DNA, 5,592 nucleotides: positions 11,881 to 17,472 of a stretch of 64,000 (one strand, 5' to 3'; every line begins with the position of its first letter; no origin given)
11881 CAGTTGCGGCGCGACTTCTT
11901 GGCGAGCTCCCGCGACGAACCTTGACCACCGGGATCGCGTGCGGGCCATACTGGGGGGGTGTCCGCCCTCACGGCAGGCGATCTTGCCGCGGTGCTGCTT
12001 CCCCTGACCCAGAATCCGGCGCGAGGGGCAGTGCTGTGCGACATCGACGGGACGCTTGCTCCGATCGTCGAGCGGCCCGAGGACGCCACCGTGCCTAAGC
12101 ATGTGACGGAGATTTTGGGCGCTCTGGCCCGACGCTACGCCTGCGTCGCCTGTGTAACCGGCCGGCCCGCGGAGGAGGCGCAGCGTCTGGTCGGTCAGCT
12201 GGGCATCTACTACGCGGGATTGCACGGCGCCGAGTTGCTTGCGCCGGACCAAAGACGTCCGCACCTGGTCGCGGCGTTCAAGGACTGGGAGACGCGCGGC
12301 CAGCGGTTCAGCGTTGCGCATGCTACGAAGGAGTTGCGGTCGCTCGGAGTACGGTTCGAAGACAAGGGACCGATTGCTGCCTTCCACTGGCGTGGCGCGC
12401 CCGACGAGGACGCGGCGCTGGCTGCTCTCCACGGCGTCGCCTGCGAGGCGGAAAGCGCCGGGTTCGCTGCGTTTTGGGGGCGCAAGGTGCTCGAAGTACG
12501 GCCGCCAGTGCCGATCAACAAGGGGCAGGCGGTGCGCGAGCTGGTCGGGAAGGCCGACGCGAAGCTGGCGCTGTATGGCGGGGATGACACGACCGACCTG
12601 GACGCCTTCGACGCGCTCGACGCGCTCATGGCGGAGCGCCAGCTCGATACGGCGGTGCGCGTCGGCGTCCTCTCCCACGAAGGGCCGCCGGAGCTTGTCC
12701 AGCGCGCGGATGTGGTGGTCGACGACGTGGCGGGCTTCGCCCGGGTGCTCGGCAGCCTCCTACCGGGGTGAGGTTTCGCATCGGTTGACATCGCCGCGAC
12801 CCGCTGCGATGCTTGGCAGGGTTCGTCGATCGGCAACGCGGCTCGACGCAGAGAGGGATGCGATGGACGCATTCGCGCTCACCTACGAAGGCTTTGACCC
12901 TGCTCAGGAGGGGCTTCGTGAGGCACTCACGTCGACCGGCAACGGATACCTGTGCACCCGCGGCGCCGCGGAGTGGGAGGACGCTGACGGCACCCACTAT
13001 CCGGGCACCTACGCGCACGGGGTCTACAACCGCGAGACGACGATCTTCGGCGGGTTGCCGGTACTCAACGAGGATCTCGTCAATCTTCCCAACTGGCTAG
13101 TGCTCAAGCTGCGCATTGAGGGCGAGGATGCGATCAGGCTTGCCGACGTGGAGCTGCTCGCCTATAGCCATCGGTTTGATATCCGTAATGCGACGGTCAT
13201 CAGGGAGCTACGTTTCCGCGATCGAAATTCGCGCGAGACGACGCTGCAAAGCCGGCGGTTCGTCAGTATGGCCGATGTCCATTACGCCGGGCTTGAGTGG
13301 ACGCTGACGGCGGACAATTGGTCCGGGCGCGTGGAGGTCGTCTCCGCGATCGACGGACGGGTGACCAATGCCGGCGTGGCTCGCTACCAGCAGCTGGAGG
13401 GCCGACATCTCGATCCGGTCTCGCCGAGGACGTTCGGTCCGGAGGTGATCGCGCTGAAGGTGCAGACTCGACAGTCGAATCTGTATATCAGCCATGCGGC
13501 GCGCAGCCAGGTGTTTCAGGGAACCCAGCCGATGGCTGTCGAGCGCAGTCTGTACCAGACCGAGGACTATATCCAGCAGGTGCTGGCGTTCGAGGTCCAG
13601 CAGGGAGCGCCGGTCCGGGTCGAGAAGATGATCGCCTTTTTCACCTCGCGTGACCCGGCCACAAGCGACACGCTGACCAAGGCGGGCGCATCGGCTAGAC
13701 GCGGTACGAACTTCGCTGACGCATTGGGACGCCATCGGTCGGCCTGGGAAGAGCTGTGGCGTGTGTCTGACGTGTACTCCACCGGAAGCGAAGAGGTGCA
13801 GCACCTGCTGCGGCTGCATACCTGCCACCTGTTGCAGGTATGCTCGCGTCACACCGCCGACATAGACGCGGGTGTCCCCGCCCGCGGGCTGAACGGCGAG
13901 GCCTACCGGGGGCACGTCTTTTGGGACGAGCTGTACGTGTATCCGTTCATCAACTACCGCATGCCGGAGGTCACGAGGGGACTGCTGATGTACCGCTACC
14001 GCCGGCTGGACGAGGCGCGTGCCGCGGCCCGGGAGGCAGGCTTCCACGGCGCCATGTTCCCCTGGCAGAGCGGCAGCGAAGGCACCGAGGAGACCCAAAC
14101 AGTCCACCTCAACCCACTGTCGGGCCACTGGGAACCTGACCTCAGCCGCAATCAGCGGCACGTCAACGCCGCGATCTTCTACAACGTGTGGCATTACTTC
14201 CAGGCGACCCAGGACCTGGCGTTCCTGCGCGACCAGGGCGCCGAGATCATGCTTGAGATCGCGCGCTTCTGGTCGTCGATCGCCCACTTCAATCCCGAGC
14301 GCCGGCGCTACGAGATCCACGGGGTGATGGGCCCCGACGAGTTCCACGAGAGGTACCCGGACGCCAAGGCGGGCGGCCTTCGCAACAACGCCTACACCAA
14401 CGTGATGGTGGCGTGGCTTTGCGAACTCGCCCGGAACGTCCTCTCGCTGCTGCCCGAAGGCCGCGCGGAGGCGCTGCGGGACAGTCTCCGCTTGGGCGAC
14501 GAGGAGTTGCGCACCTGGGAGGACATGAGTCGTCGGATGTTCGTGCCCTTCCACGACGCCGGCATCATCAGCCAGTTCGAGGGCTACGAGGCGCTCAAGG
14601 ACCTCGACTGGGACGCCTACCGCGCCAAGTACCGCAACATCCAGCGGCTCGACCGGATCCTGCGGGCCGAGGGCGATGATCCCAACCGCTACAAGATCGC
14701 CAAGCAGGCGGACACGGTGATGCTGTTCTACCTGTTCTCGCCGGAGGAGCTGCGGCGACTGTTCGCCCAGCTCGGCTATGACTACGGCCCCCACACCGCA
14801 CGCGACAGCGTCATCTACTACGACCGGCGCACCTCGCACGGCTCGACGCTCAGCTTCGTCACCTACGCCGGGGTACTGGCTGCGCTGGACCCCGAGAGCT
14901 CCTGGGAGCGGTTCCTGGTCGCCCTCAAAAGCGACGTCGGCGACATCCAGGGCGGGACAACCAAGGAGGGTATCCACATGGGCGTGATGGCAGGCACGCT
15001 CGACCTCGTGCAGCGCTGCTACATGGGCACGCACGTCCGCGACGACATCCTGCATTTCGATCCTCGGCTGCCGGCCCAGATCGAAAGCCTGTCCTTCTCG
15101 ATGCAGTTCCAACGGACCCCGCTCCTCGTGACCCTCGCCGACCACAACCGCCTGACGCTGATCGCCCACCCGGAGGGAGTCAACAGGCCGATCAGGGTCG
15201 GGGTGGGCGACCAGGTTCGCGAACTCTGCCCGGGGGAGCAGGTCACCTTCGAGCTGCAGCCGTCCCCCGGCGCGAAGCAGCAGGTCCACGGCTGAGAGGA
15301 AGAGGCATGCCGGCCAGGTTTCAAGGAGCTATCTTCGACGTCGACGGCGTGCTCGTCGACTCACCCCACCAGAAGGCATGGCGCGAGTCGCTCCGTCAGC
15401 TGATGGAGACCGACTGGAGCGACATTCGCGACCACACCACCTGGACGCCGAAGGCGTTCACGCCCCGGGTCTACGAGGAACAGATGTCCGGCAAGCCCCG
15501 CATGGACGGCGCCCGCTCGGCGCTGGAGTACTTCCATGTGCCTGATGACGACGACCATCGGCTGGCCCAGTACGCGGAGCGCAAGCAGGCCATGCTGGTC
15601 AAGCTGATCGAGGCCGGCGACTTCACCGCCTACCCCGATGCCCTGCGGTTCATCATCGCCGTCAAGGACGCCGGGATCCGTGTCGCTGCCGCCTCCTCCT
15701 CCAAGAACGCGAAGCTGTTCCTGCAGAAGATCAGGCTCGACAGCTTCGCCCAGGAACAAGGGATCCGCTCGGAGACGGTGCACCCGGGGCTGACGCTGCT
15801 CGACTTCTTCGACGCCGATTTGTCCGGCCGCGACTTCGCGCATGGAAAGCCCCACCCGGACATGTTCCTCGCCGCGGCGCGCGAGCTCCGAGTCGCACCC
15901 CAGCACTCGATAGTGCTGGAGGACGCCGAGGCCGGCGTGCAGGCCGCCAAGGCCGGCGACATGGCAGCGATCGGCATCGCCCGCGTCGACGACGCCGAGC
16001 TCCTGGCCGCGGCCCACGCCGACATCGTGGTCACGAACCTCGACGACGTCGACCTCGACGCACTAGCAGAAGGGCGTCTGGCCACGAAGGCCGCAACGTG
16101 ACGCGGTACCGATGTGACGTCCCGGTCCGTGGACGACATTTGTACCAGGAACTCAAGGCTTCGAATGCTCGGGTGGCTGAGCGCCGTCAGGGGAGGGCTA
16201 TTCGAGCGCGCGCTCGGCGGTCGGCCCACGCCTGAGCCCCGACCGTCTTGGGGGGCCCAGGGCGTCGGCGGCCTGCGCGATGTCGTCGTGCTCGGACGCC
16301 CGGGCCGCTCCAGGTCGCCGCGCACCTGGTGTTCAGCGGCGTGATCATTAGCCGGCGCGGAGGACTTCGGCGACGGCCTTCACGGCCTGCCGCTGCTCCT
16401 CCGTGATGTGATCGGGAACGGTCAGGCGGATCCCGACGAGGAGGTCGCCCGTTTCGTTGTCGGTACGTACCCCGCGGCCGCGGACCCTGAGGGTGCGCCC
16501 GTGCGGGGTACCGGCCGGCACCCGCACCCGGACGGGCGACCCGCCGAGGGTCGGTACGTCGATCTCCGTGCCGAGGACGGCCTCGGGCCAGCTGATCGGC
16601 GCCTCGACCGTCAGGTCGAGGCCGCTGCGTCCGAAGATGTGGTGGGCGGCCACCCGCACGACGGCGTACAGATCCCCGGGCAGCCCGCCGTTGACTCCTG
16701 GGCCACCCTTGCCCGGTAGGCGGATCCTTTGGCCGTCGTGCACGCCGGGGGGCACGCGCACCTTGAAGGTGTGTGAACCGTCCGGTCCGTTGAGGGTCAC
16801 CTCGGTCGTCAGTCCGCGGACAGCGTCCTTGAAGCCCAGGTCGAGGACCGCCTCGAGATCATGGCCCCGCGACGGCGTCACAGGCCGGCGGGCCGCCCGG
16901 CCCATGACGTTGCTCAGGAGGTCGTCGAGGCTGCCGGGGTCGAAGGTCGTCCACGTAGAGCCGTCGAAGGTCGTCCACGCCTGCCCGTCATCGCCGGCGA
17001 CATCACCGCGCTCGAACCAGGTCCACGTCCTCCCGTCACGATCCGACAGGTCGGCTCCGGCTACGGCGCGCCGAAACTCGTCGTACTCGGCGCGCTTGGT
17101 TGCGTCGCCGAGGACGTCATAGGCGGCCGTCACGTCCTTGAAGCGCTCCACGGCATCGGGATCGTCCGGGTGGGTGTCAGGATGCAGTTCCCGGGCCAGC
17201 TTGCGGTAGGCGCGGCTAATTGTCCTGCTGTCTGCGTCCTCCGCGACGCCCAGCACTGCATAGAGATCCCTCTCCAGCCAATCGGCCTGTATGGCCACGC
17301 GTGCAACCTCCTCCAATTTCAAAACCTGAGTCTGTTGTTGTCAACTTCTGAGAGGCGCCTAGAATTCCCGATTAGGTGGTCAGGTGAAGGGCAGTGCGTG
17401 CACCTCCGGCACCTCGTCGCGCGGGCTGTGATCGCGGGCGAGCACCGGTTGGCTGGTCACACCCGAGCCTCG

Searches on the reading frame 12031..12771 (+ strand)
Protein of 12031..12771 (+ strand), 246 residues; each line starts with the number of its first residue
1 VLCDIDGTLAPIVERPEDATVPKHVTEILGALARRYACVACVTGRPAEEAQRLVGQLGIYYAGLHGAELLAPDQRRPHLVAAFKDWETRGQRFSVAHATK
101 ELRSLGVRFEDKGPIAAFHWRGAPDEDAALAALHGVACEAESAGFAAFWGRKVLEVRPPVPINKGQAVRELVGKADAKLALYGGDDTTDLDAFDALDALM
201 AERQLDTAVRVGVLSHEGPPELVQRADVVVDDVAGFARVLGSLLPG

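Call 16: search_protein_families(library=pfam, proteins=[window:12031-12771:+])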
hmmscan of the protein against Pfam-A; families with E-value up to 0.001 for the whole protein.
window:12031-12771:+ (246 aa): 2 families
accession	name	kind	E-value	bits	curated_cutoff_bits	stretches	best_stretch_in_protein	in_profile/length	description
PF02358.22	Trehalose_PPase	-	2.3e-27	96.1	27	1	3-199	2-206/235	Trehalose-phosphatase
PF08282.18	Hydrolase_3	-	0.00018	21.8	20.9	1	2-69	2-66/255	haloacid dehalogenase-like hydrolase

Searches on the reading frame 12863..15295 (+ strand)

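Call 16: search_protein_families(library=pfam, proteins=[window:12863-15295:+])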
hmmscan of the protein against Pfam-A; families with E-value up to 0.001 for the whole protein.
window:12863-15295:+ (810 aa): 3 families
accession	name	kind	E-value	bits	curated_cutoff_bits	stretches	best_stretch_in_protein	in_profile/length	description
PF03632.21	Glyco_hydro_65m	-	1.7e-123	412.7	27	1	317-713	1-370/371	Glycosyl hydrolase family 65 central catalytic domain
PF03636.21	Glyco_hydro_65N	-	4.9e-67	226.5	26.6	1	7-263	1-233/233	Glycosyl hydrolase family 65, N-terminal domain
PF03633.20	Glyco_hydro_65C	-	4.6e-10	39.6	22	1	725-784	3-58/62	Glycosyl hydrolase family 65, C-terminal domain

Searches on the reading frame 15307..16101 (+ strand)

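Call 16: search_protein_families(library=pfam, proteins=[window:15307-16101:+])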
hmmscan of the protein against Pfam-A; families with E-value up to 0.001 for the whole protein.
window:15307-16101:+ (264 aa): 3 families
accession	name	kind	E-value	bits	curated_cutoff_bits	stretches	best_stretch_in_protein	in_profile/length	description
PF00702.32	Hydrolase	-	7.4e-21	75.8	26.4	1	7-217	3-190/191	haloacid dehalogenase-like hydrolase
PF13419.12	HAD_2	-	1.6e-14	54.9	23.8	1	162-223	116-177/178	Haloacid dehalogenase-like hydrolase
PF13242.12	Hydrolase_like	-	8.7e-05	22.8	22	1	180-247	3-74/75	HAD-hyrolase-like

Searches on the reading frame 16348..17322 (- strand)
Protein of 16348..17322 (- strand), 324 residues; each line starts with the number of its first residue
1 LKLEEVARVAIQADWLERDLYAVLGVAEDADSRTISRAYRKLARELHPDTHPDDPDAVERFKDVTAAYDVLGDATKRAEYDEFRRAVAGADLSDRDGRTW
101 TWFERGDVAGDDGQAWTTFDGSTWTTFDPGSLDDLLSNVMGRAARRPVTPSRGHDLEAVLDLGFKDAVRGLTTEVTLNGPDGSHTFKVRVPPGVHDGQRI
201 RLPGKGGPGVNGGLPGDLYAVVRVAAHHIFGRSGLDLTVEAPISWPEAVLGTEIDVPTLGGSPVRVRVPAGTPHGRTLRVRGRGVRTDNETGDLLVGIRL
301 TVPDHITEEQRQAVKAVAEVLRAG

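Call 50: search_protein_families(library=pfam, max_evalue=0.001, proteins=[window:16348-17322:-])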
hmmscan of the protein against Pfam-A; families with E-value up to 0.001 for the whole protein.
window:16348-17322:- (324 aa): 2 families
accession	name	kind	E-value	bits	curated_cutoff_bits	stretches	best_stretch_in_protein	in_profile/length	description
PF01556.23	DnaJ_C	-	3.3e-39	134.8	26.6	1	157-303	2-152/152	DnaJ C terminal domain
PF00226.36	DnaJ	-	2.6e-23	82.3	27.8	1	19-81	1-63/63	DnaJ domain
